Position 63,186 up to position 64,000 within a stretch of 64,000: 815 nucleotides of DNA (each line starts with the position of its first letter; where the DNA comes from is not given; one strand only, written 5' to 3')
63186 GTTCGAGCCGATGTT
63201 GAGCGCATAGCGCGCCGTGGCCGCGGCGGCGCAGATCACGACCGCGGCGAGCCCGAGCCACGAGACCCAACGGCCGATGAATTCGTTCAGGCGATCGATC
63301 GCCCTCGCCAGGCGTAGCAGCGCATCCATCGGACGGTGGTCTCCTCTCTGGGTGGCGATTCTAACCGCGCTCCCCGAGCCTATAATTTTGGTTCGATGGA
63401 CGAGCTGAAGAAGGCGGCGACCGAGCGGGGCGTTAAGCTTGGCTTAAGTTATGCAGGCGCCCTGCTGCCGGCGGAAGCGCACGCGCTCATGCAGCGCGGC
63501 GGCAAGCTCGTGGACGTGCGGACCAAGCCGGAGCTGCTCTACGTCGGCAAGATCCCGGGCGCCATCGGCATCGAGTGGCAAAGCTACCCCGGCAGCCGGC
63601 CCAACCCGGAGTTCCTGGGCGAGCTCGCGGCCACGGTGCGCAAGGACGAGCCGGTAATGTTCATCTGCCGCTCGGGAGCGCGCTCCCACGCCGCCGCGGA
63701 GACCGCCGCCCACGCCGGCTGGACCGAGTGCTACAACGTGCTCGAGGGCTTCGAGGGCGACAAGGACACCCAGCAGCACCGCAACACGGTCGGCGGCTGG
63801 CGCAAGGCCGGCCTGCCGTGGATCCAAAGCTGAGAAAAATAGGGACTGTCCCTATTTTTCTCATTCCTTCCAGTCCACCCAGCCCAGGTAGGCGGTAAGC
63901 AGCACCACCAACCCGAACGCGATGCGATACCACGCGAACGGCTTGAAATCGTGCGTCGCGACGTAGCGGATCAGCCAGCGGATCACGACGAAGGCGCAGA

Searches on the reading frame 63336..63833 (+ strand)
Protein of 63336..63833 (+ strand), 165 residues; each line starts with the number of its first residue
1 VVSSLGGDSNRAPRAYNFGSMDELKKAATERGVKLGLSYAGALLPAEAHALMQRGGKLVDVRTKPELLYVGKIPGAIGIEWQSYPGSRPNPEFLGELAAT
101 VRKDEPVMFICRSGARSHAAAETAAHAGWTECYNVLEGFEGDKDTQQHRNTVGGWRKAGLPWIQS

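Call 10: search_protein_families(library=ncbifam, proteins=[window:63336-63833:+])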
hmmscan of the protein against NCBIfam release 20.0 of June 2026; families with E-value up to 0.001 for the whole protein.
window:63336-63833:+ (165 aa): 2 families
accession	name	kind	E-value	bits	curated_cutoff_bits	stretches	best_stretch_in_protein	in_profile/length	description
NF006444.0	PRK08762.1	equivalog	8.7e-09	34.5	449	1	43-145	17-110/387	molybdopterin-synthase adenylyltransferase MoeB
NF001195.0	PRK00162.1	equivalog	1.7e-06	28.3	102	1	45-146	9-100/108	thiosulfate sulfurtransferase GlpE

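Call 70: search_protein_families(library=pfam, proteins=[window:63336-63833:+], max_evalue=0.0001)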
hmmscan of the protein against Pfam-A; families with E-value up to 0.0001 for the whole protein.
window:63336-63833:+ (165 aa): 1 family
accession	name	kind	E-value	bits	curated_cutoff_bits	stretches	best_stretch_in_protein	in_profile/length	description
PF00581.25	Rhodanese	-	3.1e-13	50.5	22.2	1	45-141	2-98/102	Rhodanese-like domain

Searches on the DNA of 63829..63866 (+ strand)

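Call 29: search_dna_similar(query=window:63829-63866:+, collection=plasmids, mode=distant, max_evalue=1, max_rows=60)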
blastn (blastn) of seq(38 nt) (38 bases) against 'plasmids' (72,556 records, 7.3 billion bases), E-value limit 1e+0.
No match.
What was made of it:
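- Tried and rejected: BLAST of the 38-nt REP against plasmids found nothing (call 29).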

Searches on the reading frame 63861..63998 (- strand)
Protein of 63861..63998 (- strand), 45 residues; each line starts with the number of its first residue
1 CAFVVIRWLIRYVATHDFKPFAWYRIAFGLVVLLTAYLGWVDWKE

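Call 10: search_protein_families(library=ncbifam, proteins=[window:63861-63998:-])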
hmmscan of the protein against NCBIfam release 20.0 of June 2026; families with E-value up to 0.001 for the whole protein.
window:63861-63998:- (45 aa): 7 families
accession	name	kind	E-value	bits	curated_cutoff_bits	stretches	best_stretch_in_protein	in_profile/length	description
NF001389.0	PRK00281.1-2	equivalog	2.9e-15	56.4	262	1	2-44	230-272/272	undecaprenyl-diphosphate phosphatase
NF001391.0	PRK00281.1-5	equivalog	1.2e-09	37.9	293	1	2-38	239-275/279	undecaprenyl-diphosphate phosphatase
NF001390.0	PRK00281.1-4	equivalog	8.4e-09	35.3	260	1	2-37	232-267/272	undecaprenyl-diphosphate phosphatase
NF001392.0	PRK00281.2-1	equivalog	1.1e-07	31.6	308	1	2-39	238-275/280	undecaprenyl-diphosphate phosphatase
NF001394.0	PRK00281.2-5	equivalog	1.1e-06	28.4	311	1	2-40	241-279/281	undecaprenyl-diphosphate phosphatase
TIGR00753.1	undec_PP_bacA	equivalog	0.00023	21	217.5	1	2-29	228-255/255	undecaprenyl-diphosphatase UppP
NF001395.0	PRK00281.3-1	equivalog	0.00032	20.2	394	1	1-35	268-302/306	undecaprenyl-diphosphate phosphatase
